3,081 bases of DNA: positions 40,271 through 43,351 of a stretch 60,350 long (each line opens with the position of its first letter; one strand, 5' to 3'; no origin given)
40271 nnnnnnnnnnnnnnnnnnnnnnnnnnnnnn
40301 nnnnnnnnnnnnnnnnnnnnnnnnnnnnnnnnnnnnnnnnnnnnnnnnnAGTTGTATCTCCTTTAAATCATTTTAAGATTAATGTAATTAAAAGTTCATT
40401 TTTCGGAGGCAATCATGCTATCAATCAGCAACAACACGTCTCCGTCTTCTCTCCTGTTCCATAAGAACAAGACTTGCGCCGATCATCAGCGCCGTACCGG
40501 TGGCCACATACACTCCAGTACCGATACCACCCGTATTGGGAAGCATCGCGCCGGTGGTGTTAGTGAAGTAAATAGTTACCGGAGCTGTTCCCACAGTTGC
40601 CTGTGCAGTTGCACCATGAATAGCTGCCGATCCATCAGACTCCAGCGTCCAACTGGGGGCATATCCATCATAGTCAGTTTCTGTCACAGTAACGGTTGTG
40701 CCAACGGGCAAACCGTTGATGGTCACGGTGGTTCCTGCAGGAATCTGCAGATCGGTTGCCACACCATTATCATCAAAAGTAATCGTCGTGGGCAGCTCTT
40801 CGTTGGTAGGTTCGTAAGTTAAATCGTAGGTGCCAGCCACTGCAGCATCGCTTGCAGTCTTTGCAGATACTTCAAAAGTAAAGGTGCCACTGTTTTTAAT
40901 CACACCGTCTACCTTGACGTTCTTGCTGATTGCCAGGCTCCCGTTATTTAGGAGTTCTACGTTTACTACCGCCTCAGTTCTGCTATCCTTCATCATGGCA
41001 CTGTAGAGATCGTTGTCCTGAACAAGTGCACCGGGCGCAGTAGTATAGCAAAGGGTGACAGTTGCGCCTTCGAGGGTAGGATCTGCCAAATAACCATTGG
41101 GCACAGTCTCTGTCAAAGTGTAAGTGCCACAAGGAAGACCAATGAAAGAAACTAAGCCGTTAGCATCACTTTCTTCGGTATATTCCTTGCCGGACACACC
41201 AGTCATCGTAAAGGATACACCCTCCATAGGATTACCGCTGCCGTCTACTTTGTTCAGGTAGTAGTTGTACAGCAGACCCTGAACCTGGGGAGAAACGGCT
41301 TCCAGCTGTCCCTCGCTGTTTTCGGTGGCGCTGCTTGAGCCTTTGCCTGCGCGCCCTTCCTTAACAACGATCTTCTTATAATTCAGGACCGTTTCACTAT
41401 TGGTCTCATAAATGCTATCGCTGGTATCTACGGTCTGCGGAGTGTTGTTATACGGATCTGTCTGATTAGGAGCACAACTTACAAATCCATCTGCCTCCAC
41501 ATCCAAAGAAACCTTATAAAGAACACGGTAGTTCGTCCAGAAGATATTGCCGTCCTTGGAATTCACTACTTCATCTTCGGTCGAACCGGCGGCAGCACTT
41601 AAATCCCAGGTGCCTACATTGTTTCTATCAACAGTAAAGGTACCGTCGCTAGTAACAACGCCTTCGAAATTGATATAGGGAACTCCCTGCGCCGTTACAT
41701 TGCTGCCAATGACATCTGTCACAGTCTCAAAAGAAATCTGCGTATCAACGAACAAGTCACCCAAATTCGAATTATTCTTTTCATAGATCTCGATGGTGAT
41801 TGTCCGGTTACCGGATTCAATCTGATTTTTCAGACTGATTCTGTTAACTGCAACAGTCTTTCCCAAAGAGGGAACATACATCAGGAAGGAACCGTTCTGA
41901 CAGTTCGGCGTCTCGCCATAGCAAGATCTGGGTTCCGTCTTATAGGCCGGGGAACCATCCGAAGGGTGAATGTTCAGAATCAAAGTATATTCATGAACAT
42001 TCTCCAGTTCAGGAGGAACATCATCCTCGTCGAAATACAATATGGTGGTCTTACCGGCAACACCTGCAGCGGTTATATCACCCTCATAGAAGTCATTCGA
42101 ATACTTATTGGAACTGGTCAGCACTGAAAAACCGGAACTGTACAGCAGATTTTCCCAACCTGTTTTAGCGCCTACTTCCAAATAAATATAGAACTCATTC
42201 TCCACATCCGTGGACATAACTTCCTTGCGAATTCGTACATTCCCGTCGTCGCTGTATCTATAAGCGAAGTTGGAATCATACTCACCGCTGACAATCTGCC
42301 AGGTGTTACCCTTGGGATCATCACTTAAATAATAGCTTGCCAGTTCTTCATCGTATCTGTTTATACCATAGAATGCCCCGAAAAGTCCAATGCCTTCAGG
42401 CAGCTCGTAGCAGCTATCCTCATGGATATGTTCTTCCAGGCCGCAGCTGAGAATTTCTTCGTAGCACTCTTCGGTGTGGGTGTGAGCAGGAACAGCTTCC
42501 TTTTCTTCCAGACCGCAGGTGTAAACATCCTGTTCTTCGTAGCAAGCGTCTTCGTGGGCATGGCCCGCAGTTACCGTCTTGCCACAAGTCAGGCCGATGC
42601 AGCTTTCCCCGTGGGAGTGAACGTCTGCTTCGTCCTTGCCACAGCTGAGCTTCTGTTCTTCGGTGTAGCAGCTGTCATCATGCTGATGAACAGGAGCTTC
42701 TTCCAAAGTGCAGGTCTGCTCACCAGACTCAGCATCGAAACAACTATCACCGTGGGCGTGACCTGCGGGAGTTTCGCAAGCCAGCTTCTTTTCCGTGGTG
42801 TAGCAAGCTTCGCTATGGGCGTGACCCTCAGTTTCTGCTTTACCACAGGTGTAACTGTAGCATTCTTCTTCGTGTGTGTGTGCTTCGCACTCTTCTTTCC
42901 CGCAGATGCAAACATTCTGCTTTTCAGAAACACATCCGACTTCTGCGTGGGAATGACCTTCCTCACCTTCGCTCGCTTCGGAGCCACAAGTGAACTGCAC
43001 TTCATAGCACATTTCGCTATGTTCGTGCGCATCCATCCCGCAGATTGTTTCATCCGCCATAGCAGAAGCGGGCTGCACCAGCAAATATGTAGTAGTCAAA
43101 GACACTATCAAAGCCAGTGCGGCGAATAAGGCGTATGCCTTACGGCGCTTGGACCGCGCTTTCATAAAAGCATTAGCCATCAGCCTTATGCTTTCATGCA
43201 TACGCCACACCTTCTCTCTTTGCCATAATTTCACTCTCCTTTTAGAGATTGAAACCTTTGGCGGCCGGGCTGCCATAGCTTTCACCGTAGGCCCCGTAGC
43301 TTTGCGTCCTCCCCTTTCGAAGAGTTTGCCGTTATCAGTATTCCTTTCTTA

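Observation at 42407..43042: Ten tandem Cys2-His2 knuckle repeats (C-G-x(3-9)-H-x-H-x3-C-[YF]) at the mature N-terminus of the pilus tip protein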

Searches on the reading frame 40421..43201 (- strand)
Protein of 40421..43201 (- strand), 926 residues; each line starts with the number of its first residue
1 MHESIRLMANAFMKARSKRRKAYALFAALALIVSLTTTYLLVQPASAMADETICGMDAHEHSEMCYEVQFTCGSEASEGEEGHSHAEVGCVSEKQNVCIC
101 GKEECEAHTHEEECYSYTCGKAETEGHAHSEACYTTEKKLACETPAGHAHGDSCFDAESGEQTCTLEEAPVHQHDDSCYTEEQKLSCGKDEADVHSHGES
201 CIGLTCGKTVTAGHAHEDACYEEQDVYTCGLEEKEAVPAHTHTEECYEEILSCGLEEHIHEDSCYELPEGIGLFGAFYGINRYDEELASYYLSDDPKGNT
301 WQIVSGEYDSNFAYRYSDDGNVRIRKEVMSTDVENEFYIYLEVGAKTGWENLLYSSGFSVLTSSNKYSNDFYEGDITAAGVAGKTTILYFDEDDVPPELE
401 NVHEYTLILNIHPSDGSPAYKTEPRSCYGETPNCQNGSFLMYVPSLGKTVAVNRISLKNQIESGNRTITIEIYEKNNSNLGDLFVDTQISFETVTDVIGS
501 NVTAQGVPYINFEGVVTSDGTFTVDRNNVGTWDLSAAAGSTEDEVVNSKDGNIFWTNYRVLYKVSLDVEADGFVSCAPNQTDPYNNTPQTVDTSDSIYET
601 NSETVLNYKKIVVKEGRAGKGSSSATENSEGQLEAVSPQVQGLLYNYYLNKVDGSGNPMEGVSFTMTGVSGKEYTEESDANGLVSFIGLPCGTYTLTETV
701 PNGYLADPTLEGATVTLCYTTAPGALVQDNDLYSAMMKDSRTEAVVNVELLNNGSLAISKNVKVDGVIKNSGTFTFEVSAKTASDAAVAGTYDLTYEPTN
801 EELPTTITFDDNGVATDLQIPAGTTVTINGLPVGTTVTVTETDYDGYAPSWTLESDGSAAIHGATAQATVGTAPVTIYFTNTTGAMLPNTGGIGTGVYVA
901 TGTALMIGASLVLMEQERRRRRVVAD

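Call 3: search_protein_families(library=pfam, proteins=[window:40421-43201:-], max_evalue=1)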
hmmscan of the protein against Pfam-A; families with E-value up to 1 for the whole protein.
window:40421-43201:- (926 aa): 10 families
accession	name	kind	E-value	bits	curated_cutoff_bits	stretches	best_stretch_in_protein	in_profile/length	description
PF24547.1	DUF7601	-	1.7e-13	51.6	27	1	754-881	1-114/116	Domain of unknown function (DUF7601)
PF17802.7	SpaA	-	3.8e-11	43.4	23.1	1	648-709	4-70/91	Prealbumin-like fold domain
PF19407.5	DUF5979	-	1.7e-06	29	25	1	780-882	5-102/104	Domain of unknown function (DUF5979)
PF24025.1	Ig_DR_A0283-like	-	0.00026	21.7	27.1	1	646-698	8-62/102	DR_A0283-like, Ig-like domain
PF13620.12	CarboxypepD_reg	-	0.0012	19.6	32.3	1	652-699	7-55/82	Carboxypeptidase regulatory-like domain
PF17210.9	SdrD_B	-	0.02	15.6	29.7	1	655-713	20-79/112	SdrD B-like domain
PF00746.26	Gram_pos_anchor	-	0.027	14.9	20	1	883-913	5-35/43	LPXTG cell wall anchor motif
PF07495.19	Y_Y_Y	-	0.029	14.7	26.6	0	672-696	19-42/65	Y_Y_Y domain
PF02618.21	YceG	-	0.13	12.2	32.4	1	757-827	11-80/275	YceG-like family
PF05345.18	He_PIG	-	0.97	10.4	24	0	769-847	14-85/96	Putative Ig domain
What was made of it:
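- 41075..41260 (-): SpaA/CnaB-type prealbumin-like stalk domain (aa 648-709). PF17802 at 3.8e-11 (call 3).
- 40559..40942 (-): DUF7601 / DUF5979 Ig-like domain (aa 754-881). PF24547 at 1.7e-13 and PF19407 at 1.7e-6 (call 3).
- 40424..40543 (-): Cell-wall sorting signal: LPNTG, a hydrophobic stretch, then an RRRRR tail (aa 887-926). The Gram_pos_anchor match is weak (E 0.027, call 3).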

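Call 4: search_protein_families(library=ncbifam, proteins=[window:40421-43201:-], max_evalue=1)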
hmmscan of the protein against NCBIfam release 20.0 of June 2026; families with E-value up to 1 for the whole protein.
window:40421-43201:- (926 aa): 3 families
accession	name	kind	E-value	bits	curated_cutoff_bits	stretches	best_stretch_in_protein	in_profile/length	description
NF033396.0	pilus_ancill_1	equivalog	2.1e-06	26.5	600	2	754-891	585-705/737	pilus ancillary protein 1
TIGR00247.1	TIGR00247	hypoth_equivalog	0.00025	20.2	103.4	1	721-827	17-122/347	endolytic transglycosylase MltG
NF040765.1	adhesion_FAF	equivalog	0.00065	18.4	500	1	644-704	422-485/632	adhesion factor FAF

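Call 10: find_homologous_proteins(query=window:40421-43201:-, max_evalue=0.001)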
Query window:40421-43201:- (926 aa): 382 proteins with E <= 0.001 among 8000 candidates; the best 120 are listed.
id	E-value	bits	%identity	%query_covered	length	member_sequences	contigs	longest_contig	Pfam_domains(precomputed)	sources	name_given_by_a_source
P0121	0.0e+0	2118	100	100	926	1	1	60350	PF19407.6,PF24547.2,PF17802.8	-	-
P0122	2.7e-190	653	42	69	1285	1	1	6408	PF17802.8,PF00746.27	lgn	-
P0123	6.3e-169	582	47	70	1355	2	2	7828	PF19407.6,PF24547.2,PF17802.8,PF00746.27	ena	-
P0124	1.3e-111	392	36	29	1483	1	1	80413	PF24547.2,PF00092.35,PF13519.13,PF00746.27,PF24558.2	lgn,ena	-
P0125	7.1e-88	314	38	29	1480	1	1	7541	PF24547.2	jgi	-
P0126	7.6e-83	297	39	29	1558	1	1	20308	PF07691.18,PF24547.2,PF00746.27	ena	-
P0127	9.6e-76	274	41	29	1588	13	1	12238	PF24547.2,PF00092.35,PF13519.13,PF24558.2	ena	-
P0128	5.6e-75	271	32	68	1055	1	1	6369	PF17802.8,PF00746.27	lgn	-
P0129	8.7e-75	270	42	29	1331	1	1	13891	PF00746.27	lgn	-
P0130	2.2e-74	269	42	29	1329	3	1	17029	PF00746.27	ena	-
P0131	2.3e-72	262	42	29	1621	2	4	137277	PF24547.2,PF00746.27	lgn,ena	-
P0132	7.0e-72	261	39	29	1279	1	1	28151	PF19407.6,PF24547.2,PF00746.27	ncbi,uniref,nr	ncbi:DUF7601 domain-containing protein [Pseudoflavonifractor phocaeensis]|uniref:DUF7601 domain-cont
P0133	1.4e-71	260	42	29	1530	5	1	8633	PF07691.18,PF24547.2,PF00746.27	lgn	-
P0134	3.4e-71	259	43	29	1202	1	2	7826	PF19407.6,PF24547.2,PF00746.27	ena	-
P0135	9.1e-71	257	42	29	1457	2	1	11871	PF24547.2,PF00746.27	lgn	-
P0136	1.2e-70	257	42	29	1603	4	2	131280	PF24547.2,PF00746.27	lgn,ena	-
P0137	9.3e-70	254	43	29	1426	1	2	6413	PF24547.2,PF00746.27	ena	-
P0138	1.1e-68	250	42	29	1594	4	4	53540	PF24547.2,PF00746.27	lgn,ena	-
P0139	1.5e-68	250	42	29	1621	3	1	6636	PF24547.2,PF00746.27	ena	-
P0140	3.4e-68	249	41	29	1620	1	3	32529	PF12892.14,PF24547.2,PF00746.27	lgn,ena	-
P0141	1.0e-67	247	42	29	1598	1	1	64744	PF12892.14,PF24547.2,PF00746.27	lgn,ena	-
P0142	7.5e-67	244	42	29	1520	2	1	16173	PF24547.2,PF00746.27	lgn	-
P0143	1.7e-66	243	42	29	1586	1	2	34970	PF24547.2,PF00746.27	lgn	-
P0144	1.8e-66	243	42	29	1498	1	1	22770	PF24547.2,PF00746.27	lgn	-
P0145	1.4e-65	240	41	29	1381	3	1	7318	PF24547.2,PF00746.27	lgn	-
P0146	1.4e-65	240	41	29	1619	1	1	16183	PF12892.14,PF24547.2,PF00746.27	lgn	-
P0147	4.4e-65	238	42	29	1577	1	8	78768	PF24547.2,PF00746.27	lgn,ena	-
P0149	1.4e-64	237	41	29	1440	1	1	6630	PF24547.2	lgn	-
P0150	2.1e-64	236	42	29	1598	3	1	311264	PF12892.14,PF24547.2,PF00746.27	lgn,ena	-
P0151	2.3e-64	236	42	29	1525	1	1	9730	PF24547.2,PF00746.27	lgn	-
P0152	6.6e-64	234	42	29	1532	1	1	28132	PF07691.18,PF24547.2,PF00746.27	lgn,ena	-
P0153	1.4e-63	233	42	29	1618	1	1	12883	PF24547.2,PF00746.27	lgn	-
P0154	1.8e-63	233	42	29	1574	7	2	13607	PF24547.2,PF00746.27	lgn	-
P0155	1.4e-61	227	35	29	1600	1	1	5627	PF19407.6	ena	-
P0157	3.5e-59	219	38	29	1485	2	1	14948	PF05257.23,PF17802.8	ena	-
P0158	4.3e-58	215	35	26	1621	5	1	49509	PF19407.6,PF24547.2,PF00746.27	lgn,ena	-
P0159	1.1e-54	204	37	29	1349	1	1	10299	PF05257.23,PF17802.8,PF05738.20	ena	-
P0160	3.2e-54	202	33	29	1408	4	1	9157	PF05257.23,PF17802.8,PF05738.20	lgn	-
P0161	1.8e-53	200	38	29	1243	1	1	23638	PF24547.2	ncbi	-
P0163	9.3e-53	198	41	26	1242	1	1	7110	PF24547.2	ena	-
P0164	3.2e-51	192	33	29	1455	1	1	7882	PF05257.23,PF17802.8,PF05738.20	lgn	-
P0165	9.8e-51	191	30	29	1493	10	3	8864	PF24547.2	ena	-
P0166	5.6e-50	188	30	68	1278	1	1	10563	PF17802.8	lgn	-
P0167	1.4e-47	180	29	29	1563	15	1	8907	PF24547.2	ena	-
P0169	4.2e-46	176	33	29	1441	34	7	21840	PF24547.2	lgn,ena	-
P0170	6.6e-46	175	32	29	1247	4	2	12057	PF24547.2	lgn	-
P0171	2.5e-45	173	34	27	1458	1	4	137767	PF05257.23,PF17802.8,PF05738.20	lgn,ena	-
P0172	7.9e-45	171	36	29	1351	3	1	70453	PF24547.2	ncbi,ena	-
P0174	1.1e-43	168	36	29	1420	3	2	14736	PF05257.23,PF17802.8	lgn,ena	-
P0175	1.9e-43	167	42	29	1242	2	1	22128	PF05257.23,PF17802.8,PF05738.20,PF05887.17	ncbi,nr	ncbi:MAG: Cna B-type domain-containing protein [Lachnospiraceae bacterium]|nr:Cna B-type domain-cont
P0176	2.7e-43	166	33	29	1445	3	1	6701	PF24547.2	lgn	-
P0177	2.5e-42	163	28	29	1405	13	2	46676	PF24547.2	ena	-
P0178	2.6e-42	163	33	29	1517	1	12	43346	PF05257.23,PF17802.8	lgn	-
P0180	3.6e-42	162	37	28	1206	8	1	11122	PF05257.23,PF17802.8,PF05738.20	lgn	-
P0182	4.1e-42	162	30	29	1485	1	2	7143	PF05257.23,PF17802.8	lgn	-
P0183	1.1e-41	161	35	28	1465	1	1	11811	PF05257.23,PF17802.8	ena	-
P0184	2.1e-41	160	31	32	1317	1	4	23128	PF17802.8,PF13519.13,PF21426.4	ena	-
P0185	2.9e-41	160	30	29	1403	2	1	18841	PF24547.2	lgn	-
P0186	3.5e-41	159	33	29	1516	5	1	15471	PF05257.23,PF20597.5,PF17802.8,PF05738.20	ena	-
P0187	1.6e-40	157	43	23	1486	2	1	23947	PF05257.23,PF17802.8,PF05738.20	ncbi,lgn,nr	ncbi:MAG: CHAP domain-containing protein [Oscillospiraceae bacterium]|nr:CHAP domain-containing prot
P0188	1.8e-40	157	32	29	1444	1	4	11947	PF17802.8,PF13519.13,PF21426.4,PF00746.27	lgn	-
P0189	2.3e-40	157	33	29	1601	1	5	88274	PF19407.6,PF24547.2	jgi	-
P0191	3.5e-40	156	32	29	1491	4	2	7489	PF17802.8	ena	-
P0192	4.3e-40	156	29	27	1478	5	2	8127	PF05257.23,PF17802.8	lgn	-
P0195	1.2e-39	154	32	29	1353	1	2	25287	PF00092.35,PF17802.8,PF13519.13,PF21426.4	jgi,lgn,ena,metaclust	metaclust:\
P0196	1.4e-39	154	36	29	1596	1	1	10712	PF17802.8,PF13519.13,PF21426.4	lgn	-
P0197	2.2e-39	153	36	29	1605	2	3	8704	PF00092.35,PF17802.8,PF13519.13,PF21426.4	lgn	-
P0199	3.8e-39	153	30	29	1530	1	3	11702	PF19407.6,PF24547.2,PF00746.27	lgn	-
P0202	6.1e-38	149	33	29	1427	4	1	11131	PF00092.35,PF17802.8,PF13519.13,PF21426.4,PF00746.27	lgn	-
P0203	9.5e-38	148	42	28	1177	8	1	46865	PF20597.5,PF17802.8,PF05738.20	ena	-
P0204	1.0e-37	148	27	36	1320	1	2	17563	PF17802.8,PF05738.20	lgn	-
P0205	1.1e-37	148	51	8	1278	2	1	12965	PF24547.2,PF00746.27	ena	-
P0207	1.3e-37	147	34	29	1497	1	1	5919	PF00092.35,PF17802.8,PF13519.13,PF21426.4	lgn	-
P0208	1.3e-37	147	31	29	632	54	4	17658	PF17802.8,PF05738.20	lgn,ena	-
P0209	3.2e-37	146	30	29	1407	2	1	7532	PF17802.8,PF13519.13,PF21426.4,PF00746.27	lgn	-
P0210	4.3e-37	146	35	28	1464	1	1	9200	PF19407.6,PF24547.2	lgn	-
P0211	5.6e-37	145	33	29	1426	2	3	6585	PF24547.2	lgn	-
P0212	6.6e-37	145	34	23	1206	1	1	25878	PF17802.8,PF13519.13,PF21426.4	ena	-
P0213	7.8e-37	145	32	29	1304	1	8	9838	PF24547.2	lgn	-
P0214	9.2e-37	145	34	27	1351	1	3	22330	PF05257.23,PF17802.8,PF05738.20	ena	-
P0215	1.2e-36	144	36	29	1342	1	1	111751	PF17802.8,PF13519.13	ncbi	-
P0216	1.3e-36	144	35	28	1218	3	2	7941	PF24547.2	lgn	-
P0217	3.5e-36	143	30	28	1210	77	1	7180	PF17802.8,PF13519.13,PF21426.4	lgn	-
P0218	3.7e-36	143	35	23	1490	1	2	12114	PF24547.2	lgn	-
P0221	5.3e-35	139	33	29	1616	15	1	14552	PF12892.14,PF17802.8,PF14200.13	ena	-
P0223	2.5e-34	137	33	28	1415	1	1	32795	PF17802.8,PF13519.13,PF21426.4,PF00746.27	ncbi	-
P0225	3.9e-34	136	30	26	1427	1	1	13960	PF00092.35,PF17802.8,PF13519.13,PF21426.4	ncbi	-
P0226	4.5e-34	136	31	28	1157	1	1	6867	PF20597.5,PF17802.8,PF05738.20,PF00746.27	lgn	-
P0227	5.6e-34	135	32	27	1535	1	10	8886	PF17802.8,PF17961.8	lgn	-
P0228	8.6e-34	135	25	67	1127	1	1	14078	PF17802.8,PF21426.4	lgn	-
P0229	1.5e-33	134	30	26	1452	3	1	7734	PF05257.23,PF17802.8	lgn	-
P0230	2.1e-33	133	28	28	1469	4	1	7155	PF05257.23,PF00092.35,PF17802.8,PF13519.13,PF21426.4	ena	-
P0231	5.5e-33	132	35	29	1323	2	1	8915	PF05257.23,PF17802.8,PF05738.20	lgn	-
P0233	1.0e-32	131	36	26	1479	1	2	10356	PF19407.6,PF24547.2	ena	-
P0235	2.7e-32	130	33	29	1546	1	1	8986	PF17802.8,PF13519.13,PF21426.4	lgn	-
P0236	3.2e-32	130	34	26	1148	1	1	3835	PF24547.2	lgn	-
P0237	3.6e-32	129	32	29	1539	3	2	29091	PF24547.2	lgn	-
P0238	4.6e-32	129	36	27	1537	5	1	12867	PF17802.8,PF05738.20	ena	-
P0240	6.0e-32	129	30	28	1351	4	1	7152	PF00092.35,PF17802.8,PF13519.13,PF21426.4,PF00746.27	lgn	-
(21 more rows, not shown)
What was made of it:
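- On VWA/MIDAS tip adhesins (RrgA, GBS104, SpaC, EbpA): Other members of the head family do have VWA (call 10).
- Closest known: Sortase-assembled pilus tip adhesins. Same: Many family members do carry VWA plus the GBS104-like Ig domain PF21426 (call 10).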

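Call 22: find_encoding_contigs(protein=P0124, flank=8000, max_places=1)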
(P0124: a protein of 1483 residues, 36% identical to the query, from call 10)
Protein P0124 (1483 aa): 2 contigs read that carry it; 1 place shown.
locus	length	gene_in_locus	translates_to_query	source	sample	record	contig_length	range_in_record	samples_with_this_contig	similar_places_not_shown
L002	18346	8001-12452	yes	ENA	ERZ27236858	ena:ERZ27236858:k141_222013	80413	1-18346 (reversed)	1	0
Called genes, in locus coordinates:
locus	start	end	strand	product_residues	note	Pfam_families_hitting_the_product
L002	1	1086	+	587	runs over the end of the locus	PF01807:Zn_ribbon_DnaG, PF08275:DNAG_N, PF01751:Toprim, PF13155:Toprim_2, PF13362:Toprim_3 (weak), PF13662:Toprim_4, PF10410:DnaB_bind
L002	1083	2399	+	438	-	PF03979:Sigma70_r1_1, PF00140:Sigma70_r1_2, PF04542:Sigma70_r2, PF04539:Sigma70_r3, PF04545:Sigma70_r4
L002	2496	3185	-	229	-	PF22935:RM44_endonuclase (weak), PF14622:Ribonucleas_3_3, PF00636:Ribonuclease_3, PF00035:dsrm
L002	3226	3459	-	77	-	PF00550:PP-binding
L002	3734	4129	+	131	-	-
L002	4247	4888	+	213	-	PF00990:GGDEF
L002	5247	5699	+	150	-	-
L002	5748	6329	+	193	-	PF05738:Cna_B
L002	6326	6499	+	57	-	-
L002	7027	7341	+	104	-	-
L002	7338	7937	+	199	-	PF10502:Peptidase_S26, PF00717:Peptidase_S24 (weak)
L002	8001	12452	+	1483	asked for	PF00092:VWA (weak), PF13519:VWA_2, PF24558:DUF7604, PF24547:DUF7601, PF00746:Gram_pos_anchor (weak)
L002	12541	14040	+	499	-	PF17802:SpaA, PF00746:Gram_pos_anchor (weak)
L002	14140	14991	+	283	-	PF04203:Sortase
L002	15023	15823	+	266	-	-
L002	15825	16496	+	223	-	PF04203:Sortase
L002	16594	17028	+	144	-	-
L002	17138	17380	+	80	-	-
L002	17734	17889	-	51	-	-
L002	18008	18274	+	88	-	-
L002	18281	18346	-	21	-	?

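Call 23: find_encoding_contigs(protein=P0171, flank=8000, max_places=1)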
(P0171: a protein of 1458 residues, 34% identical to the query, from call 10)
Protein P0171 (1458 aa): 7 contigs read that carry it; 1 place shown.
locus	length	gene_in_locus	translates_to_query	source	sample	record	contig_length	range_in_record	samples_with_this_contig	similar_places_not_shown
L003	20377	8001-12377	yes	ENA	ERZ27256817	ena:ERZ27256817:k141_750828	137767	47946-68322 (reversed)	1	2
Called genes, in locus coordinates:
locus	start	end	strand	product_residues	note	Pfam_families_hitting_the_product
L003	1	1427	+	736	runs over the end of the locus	PF02837:Glyco_hydro_2_N (weak), PF00703:Glyco_hydro_2, PF02836:Glyco_hydro_2_C, PF16355:DUF4982 (weak)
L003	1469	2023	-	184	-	PF00440:TetR_N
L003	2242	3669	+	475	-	PF07690:MFS_1, PF13347:MFS_2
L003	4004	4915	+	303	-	PF07728:AAA_5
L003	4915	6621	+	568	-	PF11775:CobT_C (faint)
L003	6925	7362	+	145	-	-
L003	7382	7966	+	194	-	PF00717:Peptidase_S24 (weak), PF10502:Peptidase_S26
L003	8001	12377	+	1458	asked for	PF05257:CHAP, PF17802:SpaA, PF05738:Cna_B (weak)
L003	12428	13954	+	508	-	PF16569:GramPos_pilinBB (weak), PF17802:SpaA, PF00746:Gram_pos_anchor (weak)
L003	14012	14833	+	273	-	PF04203:Sortase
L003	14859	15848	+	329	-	PF05738:Cna_B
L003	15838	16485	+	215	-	PF04203:Sortase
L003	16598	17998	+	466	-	PF07690:MFS_1, PF13347:MFS_2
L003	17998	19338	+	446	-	PF09992:NAGPA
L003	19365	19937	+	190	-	PF04199:Cyclase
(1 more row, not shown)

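Call 24: find_encoding_contigs(protein=P0150, flank=8000, max_places=1)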
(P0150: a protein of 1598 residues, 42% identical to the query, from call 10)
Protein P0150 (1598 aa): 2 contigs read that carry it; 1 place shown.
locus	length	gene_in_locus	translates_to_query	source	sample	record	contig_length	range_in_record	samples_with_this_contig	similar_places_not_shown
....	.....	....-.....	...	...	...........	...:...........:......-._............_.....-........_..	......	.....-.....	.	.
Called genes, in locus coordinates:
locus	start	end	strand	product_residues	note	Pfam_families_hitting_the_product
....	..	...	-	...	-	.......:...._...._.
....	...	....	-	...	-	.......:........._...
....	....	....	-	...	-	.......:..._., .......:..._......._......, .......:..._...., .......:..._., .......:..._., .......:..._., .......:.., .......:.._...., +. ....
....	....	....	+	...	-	-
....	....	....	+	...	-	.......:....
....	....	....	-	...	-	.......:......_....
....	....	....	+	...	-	-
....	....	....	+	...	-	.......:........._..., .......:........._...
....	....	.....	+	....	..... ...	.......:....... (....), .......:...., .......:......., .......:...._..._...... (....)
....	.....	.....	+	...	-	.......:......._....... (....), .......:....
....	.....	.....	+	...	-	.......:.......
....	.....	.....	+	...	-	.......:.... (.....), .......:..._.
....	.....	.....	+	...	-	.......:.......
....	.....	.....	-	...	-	-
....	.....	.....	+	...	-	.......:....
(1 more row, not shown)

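Call 40: find_related_loci(query=window:40424-43201:-, collection=genome_contigs, flank=6000)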
Query window:40424-43201:- (926 aa) in genome_contigs; peptide patterns used: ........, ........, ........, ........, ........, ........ (x = any residue, [..] = any of these).
86 stretches matched a pattern; 3 encode a relative of the query (tblastn E <= 1e-3); 3 distinct loci.
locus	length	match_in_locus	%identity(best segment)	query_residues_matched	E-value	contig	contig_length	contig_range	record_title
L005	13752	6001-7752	37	5-303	2e-25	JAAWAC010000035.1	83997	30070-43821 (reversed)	MAG: Lachnospiraceae bacterium isolate ABMPRH_277_0 k141_953343, whole genome shotgun sequence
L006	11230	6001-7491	30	12-266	1e-16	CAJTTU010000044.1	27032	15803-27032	MAG TPA_asm: uncultured Lachnospiraceae bacterium isolate MGBC113244 genome assembly, contig: MGBC113244.44, whole genom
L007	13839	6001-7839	36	8-273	4e-30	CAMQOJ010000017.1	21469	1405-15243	MAG TPA_asm: uncultured Lachnospiraceae bacterium isolate SRR19715304_bin.11_metawrap_v1.3_MAG genome assembly, contig:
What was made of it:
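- Tried and rejected: The source species is therefore not among the GTDB representatives, or lacks this gene there (call 40).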
